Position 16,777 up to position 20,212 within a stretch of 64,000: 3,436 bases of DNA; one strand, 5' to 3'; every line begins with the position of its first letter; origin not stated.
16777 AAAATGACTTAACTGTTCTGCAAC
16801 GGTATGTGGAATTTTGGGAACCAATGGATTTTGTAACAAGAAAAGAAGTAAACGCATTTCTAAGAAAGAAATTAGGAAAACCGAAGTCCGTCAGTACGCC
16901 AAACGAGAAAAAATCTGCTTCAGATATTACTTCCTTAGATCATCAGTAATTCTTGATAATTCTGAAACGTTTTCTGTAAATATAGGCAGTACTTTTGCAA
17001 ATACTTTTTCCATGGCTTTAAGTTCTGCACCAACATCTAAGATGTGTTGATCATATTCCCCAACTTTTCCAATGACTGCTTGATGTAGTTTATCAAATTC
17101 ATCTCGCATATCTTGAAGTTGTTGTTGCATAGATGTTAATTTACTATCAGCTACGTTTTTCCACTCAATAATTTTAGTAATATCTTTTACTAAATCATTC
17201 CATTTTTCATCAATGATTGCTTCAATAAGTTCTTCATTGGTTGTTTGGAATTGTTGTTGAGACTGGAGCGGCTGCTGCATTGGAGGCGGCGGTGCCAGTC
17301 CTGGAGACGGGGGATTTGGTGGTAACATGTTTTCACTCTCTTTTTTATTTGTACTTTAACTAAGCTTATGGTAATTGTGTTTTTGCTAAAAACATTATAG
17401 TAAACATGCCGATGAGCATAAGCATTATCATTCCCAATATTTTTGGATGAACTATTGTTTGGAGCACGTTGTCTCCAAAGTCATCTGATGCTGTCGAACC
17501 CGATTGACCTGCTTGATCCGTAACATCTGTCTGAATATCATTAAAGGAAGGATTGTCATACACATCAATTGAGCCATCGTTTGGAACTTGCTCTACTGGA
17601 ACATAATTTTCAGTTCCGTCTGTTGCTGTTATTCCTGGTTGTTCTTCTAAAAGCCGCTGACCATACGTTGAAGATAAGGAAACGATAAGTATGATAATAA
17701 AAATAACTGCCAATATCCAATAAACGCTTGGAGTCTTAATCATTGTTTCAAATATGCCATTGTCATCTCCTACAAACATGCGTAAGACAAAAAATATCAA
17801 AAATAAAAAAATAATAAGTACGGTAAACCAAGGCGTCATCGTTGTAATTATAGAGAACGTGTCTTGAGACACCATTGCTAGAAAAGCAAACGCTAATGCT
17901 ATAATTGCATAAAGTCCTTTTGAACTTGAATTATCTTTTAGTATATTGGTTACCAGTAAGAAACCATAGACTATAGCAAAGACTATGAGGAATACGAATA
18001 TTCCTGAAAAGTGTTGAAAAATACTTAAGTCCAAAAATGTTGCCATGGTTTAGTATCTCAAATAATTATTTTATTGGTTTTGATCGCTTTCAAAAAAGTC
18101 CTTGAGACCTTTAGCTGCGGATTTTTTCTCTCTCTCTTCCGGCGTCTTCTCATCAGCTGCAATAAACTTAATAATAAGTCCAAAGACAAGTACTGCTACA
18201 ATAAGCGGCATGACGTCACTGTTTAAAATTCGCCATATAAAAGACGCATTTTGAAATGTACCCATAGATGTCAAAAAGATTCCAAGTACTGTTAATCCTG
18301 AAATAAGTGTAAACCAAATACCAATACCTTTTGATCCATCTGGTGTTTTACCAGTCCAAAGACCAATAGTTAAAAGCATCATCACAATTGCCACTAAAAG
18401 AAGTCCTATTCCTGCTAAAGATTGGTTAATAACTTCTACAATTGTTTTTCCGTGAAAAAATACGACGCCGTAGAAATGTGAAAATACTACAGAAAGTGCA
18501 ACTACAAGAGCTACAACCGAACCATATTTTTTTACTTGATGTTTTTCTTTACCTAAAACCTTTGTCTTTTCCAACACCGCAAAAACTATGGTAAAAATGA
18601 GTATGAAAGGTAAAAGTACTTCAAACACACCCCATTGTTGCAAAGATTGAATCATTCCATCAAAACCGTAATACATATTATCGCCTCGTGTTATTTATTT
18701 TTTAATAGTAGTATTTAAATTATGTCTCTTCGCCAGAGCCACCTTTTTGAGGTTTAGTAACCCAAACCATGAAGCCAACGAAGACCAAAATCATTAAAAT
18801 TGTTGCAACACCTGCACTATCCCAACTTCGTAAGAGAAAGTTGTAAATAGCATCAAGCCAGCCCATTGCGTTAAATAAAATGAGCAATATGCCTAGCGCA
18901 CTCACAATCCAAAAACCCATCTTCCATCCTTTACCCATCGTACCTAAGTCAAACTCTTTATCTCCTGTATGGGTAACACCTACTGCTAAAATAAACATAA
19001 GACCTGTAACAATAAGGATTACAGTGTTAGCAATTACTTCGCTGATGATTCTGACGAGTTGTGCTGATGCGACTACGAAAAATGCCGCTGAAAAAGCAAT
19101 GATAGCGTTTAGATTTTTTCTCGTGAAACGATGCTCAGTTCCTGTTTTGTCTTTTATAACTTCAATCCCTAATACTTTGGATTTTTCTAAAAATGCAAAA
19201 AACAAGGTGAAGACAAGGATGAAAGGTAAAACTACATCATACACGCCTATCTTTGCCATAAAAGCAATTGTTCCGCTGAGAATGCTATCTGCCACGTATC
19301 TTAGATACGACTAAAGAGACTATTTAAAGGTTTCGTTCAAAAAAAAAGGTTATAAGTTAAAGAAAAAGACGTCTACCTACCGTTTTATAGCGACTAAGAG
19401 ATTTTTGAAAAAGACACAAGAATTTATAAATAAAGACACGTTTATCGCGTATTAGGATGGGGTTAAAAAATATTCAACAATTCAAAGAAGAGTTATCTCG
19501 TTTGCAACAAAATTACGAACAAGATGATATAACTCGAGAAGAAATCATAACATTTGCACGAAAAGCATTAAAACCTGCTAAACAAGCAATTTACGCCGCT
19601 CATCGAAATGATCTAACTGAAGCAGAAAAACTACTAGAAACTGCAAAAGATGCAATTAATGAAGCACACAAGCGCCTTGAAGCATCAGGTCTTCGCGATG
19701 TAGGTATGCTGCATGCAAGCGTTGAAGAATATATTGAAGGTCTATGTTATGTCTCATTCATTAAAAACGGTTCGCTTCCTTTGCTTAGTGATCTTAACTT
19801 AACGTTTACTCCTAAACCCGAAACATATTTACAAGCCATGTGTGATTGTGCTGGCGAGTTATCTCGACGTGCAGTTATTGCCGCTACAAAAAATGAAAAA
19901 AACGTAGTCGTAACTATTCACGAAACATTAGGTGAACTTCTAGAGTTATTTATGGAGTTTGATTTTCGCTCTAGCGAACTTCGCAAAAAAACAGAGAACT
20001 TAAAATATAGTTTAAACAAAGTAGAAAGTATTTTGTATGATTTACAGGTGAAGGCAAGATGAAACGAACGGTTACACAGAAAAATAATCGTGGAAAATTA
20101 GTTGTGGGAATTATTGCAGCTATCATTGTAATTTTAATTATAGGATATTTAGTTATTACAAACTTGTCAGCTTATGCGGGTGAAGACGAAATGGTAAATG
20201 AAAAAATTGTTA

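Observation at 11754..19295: Type IV pilus/archaellum-like assembly module with an oversized ATPase and three tandem paralogous membrane proteins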

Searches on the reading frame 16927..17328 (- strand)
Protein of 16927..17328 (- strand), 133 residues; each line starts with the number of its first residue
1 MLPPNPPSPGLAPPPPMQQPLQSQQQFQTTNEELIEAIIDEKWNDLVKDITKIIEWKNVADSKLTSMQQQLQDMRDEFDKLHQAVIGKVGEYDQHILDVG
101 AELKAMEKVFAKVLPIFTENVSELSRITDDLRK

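Call 3: search_protein_families(library=pfam, proteins=[window:16927-17328:-], max_evalue=0.1)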
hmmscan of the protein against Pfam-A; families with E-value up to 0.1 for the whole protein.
window:16927-17328:- (133 aa): 9 families
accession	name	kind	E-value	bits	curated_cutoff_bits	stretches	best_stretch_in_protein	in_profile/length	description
PF10046.14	BLOC1_2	-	0.0074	17.1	33.4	1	39-110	11-81/96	Biogenesis of lysosome-related organelles complex-1 subunit 2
PF04129.18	Vps52_CC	-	0.012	15.8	26.5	0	32-92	79-141/173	Vps52/Sac2 family, coiled-coil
PF01763.21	Herpes_UL6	-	0.024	13.6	27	1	15-80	345-410/562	Herpesvirus UL6 like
PF20379.3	DUF6674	-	0.026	14.6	28.5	1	33-104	7-58/251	Family of unknown function (DUF6674)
PF22331.1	Sas-6-like_oligomerization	-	0.033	14.9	27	0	57-80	10-33/66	Sas-6-like, oligomerization domain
PF09486.15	HrpB7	-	0.04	14.8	29.7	1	48-87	72-111/157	Bacterial type III secretion protein (HrpB7)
PF15508.11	NAAA-beta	-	0.051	14.4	27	0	56-96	18-59/63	beta subunit of N-acylethanolamine-hydrolyzing acid amidase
PF09763.15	Sec3_CC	-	0.054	13.8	27.1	0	35-80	20-67/133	Exocyst complex component Sec3, coiled-coil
PF10392.15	COG5_N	-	0.089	13.5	31.2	0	36-95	50-105/132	Conserved oligomeric Golgi complex subunit 5, N-terminal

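Call 4: search_protein_families(library=ncbifam, proteins=[window:16927-17328:-], max_evalue=0.1)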
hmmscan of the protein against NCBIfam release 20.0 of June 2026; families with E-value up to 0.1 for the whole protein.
window:16927-17328:- (133 aa): 4 families
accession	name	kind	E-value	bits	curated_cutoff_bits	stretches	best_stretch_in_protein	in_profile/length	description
NF045686.1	PhytoSynCyanob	equivalog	0.0021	17.2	550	1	20-68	207-256/310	15-cis-phytoene synthase CrtB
NF043058.1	T4SS_LegC2C7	subfamily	0.012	14.6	350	1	25-131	132-229/348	LegC2/C7 family Dot/Icm T4SS effector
TIGR02890.1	bacill_yteA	subfamily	0.015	15.4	134.4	1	53-111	3-62/159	regulatory protein, yteA family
NF033518.0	transpos_IS607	equivalog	0.095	12.2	110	0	66-118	63-115/187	IS607 family transposase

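Call 55: search_protein_families(library=pfam, alignment_id=A4, max_evalue=0.01)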
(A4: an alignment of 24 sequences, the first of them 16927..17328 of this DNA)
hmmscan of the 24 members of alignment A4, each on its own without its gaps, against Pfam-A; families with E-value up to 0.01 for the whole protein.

A. member 1, window:16927-17328:- (133 aa): 1 family
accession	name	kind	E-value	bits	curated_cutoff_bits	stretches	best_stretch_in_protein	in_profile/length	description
PF10046.14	BLOC1_2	-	0.0074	17.1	33.4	0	39-110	11-81/96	Biogenesis of lysosome-related organelles complex-1 subunit 2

B. families by the number of members that match (of 24 scanned): 26 families (the first 25 are shown)
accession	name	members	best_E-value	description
PF10046.14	BLOC1_2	15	5.7e-05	Biogenesis of lysosome-related organelles complex-1 subunit 2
PF18579.7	Raf1_HTH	8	0.0049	Rubisco accumulation factor 1 helix turn helix domain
PF09288.16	UBA_3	5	0.0015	Fungal ubiquitin-associated domain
PF22331.1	Sas-6-like_oligomerization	3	0.001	Sas-6-like, oligomerization domain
PF04949.18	Transcrip_act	2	0.00021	Transcriptional activator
PF07889.17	DUF1664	2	0.00092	Protein of unknown function (DUF1664)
PF25764.1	KIF21A_4th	2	0.0013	KIF21A-like domain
PF01519.22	DUF16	2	0.0022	Protein of unknown function DUF16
PF05791.16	Bacillus_HBL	2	0.0024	Bacillus haemolytic enterotoxin (HBL)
PF15294.11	Leu_zip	2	0.0073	Leucine zipper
PF06419.17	COG6_N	2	0.0073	Conserved oligomeric complex COG6, N-terminal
PF00261.25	Tropomyosin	1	6.6e-05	Tropomyosin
PF01025.24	GrpE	1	0.00085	GrpE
PF24625.1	DUF7626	1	0.00093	Domain of unknown function (DUF7626)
PF20332.3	DUF6627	1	0.001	Family of unknown function (DUF6627)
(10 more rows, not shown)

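Call 57: search_solved_structures(query=A4, max_evalue=10, show_alignments=2)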
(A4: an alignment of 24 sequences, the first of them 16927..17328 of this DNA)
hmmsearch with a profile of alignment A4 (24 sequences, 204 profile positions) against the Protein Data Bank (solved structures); distinct sequences matched with E-value up to 10: 3.
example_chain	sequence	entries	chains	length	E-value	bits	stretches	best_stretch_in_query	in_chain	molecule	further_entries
9cuy_c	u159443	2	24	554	0.00038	23.7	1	102-173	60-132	Short tail fiber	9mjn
6w1w_A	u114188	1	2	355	2.3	11.3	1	42-121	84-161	motility-associated killing factor MakB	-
6t8d_X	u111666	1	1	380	2.7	11.1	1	42-121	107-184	MakB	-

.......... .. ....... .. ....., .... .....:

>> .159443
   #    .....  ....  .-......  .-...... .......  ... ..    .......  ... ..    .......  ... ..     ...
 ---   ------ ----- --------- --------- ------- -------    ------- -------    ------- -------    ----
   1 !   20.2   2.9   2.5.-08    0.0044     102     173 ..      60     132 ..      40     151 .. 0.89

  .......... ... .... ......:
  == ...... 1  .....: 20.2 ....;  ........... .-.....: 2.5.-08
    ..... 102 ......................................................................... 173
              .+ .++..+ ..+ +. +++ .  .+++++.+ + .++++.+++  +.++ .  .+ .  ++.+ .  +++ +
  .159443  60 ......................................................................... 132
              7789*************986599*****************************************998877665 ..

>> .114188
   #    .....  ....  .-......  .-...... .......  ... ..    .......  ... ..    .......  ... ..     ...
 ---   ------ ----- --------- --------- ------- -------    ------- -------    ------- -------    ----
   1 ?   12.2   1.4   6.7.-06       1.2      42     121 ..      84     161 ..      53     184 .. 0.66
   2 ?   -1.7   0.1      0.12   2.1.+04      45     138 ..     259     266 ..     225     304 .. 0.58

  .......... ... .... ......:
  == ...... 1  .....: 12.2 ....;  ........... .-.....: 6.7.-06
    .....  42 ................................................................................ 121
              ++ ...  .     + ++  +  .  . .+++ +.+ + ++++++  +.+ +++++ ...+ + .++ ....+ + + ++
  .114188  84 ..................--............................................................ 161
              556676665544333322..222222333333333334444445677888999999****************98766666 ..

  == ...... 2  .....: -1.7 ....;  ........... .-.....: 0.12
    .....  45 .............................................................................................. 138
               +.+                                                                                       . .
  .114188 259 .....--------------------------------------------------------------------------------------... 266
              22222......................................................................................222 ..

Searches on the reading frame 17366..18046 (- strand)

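Call 3: search_protein_families(library=pfam, proteins=[window:17366-18046:-], max_evalue=0.1)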
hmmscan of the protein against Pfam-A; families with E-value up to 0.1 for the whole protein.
window:17366-18046:- (226 aa): 1 family
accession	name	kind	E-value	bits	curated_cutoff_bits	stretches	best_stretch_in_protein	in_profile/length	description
PF16212.11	PhoLip_ATPase_C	-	0.0098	16.1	28.3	1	13-133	120-248/251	Phospholipid-translocating P-type ATPase C-terminal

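Call 4: search_protein_families(library=ncbifam, proteins=[window:17366-18046:-], max_evalue=0.1)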
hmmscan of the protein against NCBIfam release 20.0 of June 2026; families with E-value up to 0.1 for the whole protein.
window:17366-18046:- (226 aa): 0 families

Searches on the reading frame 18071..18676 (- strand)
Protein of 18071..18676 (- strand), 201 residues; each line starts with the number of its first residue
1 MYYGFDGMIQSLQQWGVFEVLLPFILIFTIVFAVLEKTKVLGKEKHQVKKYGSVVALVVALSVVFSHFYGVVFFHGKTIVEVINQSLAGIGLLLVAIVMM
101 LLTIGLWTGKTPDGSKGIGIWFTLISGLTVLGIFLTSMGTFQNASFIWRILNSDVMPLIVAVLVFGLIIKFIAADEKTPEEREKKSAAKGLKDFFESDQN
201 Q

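Call 3: search_protein_families(library=pfam, proteins=[window:18071-18676:-], max_evalue=0.1)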
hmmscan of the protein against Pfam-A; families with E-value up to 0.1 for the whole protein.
window:18071-18676:- (201 aa): 5 families
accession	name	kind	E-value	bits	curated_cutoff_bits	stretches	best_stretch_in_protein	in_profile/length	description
PF20990.2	DUF2207_C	-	0.0024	18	33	1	116-198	133-212/247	Predicted membrane protein (DUF2207) C-terminal domain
PF11893.13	DUF3413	-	0.0038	16.9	27.1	1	11-70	127-183/248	Domain of unknown function (DUF3413)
PF20197.3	DUF6560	-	0.0066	17.1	27.8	0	154-187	6-39/174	Family of unknown function (DUF6560)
PF04547.17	Anoctamin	-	0.012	14.9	28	1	112-182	377-453/460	Calcium-activated chloride channel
PF20394.4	DUF6688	-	0.016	15.4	26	1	18-186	7-180/248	DUF6688 N-terminal domain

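Call 4: search_protein_families(library=ncbifam, proteins=[window:18071-18676:-], max_evalue=0.1)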
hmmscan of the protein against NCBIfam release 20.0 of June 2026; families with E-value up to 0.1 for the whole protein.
window:18071-18676:- (201 aa): 3 families
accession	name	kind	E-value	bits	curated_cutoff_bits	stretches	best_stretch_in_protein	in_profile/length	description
NF045937.1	MSC_0624_12TM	equivalog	0.026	13.1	70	1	21-173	254-399/445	MSC_0624 family F1-like ATPase-associated membrane protein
NF045849.1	ICE_MMCAP2_0565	equivalog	0.057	13.1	40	1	145-185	10-52/80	Mbov_0395 family pilin-like conjugal transfer protein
NF003000.0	PRK03776.1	equivalog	0.076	11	574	0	9-64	65-122/763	phosphatidylglycerol--membrane-oligosaccharide glycerophosphotransferase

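Call 24: find_homologous_proteins(query=window:18071-18676:-, max_evalue=0.001)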
Query window:18071-18676:- (201 aa): 119 proteins with E <= 0.001 among 1582 candidates.
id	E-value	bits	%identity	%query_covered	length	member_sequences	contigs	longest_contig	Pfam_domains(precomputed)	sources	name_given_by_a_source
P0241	1.9e-122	425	100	100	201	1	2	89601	-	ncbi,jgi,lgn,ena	-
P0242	2.0e-102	359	83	100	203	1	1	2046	-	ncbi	-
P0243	4.7e-99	348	82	100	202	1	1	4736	-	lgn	-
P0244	4.8e-99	348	80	100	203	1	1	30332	-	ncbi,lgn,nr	ncbi:hypothetical protein K9M74_03425 [Candidatus Woesearchaeota archaeon]|nr:hypothetical protein [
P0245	4.3e-96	339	80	100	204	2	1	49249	-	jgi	jgi:hypothetical protein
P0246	6.3e-96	338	78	100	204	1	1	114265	-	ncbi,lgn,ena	-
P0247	2.2e-68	248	59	100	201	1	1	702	-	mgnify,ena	mgnify:CR=1 FL=1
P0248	5.8e-67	244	59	99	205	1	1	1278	-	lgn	-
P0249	3.7e-66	241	60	97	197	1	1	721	-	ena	-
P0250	9.3e-66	240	59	99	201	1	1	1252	-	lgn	-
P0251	8.3e-65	237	58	97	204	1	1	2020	-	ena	-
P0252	2.5e-64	235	60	85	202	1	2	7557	-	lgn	-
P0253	4.4e-63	231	59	99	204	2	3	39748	-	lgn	-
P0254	8.1e-63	230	61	86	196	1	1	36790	-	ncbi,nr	ncbi:MAG: hypothetical protein KC535_00455 [Nanoarchaeota archaeon]|nr:hypothetical protein [Nanoarc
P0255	8.3e-63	230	62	86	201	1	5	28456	-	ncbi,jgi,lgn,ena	-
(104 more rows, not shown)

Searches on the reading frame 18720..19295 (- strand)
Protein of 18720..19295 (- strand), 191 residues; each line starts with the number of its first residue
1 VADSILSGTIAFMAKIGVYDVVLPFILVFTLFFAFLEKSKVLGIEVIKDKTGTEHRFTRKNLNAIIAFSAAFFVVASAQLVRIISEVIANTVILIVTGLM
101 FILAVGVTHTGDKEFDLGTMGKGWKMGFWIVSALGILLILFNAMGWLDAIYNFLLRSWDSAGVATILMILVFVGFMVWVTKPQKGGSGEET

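Call 3: search_protein_families(library=pfam, proteins=[window:18720-19295:-], max_evalue=0.1)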
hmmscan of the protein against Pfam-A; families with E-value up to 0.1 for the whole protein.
window:18720-19295:- (191 aa): 0 families

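Call 4: search_protein_families(library=ncbifam, proteins=[window:18720-19295:-], max_evalue=0.1)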
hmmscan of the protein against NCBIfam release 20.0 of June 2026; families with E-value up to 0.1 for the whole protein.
window:18720-19295:- (191 aa): 0 families

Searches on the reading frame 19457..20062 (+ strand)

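Call 3: search_protein_families(library=pfam, proteins=[window:19457-20062:+], max_evalue=0.1)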
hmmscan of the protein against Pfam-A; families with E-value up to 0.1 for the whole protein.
window:19457-20062:+ (201 aa): 12 families
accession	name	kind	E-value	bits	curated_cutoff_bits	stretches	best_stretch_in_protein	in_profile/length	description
PF01997.21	Translin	-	1.5e-20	74.5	25.9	1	27-199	3-204/205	Translin family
PF02255.21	PTS_IIA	-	7.1e-05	23.3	27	1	29-72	5-48/94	PTS system, Lactose/Cellobiose specific IIA subunit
PF11867.13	T1RH-like_C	-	0.0035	17.2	26.8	0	7-80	193-240/329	Type I restriction enzyme HindI endonuclease subunit-like, C-terminal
PF18537.6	CODH_A_N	-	0.015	15.8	32.2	1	43-99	30-83/83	Carbon monoxide dehydrogenase subunit alpha N-terminal domain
PF24670.1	DUF7653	-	0.02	15.4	27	1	164-194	92-122/125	Domain of unknown function (DUF7653)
PF03580.19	Herpes_UL14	-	0.022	15.4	25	1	23-73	77-127/146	Herpesvirus UL14-like protein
PF00227.31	Proteasome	-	0.026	14.6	22.4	0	16-43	149-175/189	Proteasome subunit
PF24235.1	RHG29_45_N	-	0.053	14.2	27.7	0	138-165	20-47/108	Rho GTPase-activating protein 29/45 N-terminal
PF16591.11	HBM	-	0.056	13.3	29.8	0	4-39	78-113/254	Helical bimodular sensor domain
PF20376.4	DUF6671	-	0.085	13.1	23.8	0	11-74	51-113/217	Domain of unknown function (DUF6671)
PF11727.13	ISG65-75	-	0.095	12.3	25.1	0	4-72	71-135/281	Invariant surface glycoprotein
PF25582.1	DH_Alsin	-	0.1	13.2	30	0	79-179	59-156/183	Alsin, DH domain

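Call 4: search_protein_families(library=ncbifam, proteins=[window:19457-20062:+], max_evalue=0.1)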
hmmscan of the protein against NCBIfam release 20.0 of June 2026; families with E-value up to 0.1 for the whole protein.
window:19457-20062:+ (201 aa): 10 families
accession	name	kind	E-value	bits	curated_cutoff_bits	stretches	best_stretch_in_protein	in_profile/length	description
NF011157.0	PRK14562.1-2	equivalog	6.6e-22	78.2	238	1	11-197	3-185/191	haloacid dehalogenase superfamily protein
NF011161.0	PRK14562.1-6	equivalog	4.1e-20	71.9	228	1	6-199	11-203/218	haloacid dehalogenase superfamily protein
NF011160.0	PRK14562.1-5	equivalog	3.8e-19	69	291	1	15-190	10-185/213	haloacid dehalogenase superfamily protein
NF011158.0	PRK14562.1-3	equivalog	3.6e-14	53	359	1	14-188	7-185/210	haloacid dehalogenase superfamily protein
NF011159.0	PRK14562.1-4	equivalog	5.2e-12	45.9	269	1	11-178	3-165/198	haloacid dehalogenase superfamily protein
NF011156.0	PRK14562.1-1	equivalog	9.8e-10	38.8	308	1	7-188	7-187/200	haloacid dehalogenase superfamily protein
TIGR00823.1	EIIA-LAC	subfamily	2.4e-05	24.5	136.95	1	29-72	9-52/99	lactose-specific PTS transporter subunit IIA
NF007171.0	PRK09602.1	subfamily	0.00059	18.8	387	1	7-93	184-268/397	YchF-related putative GTPase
NF007768.0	PRK10454.1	equivalog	0.051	13.7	148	1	33-72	27-66/116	PTS N,N'-diacetylchitobiose transporter subunit IIA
NF010470.0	PRK13895.1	subfamily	0.057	13.1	139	1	6-74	48-111/144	conjugal transfer protein TraM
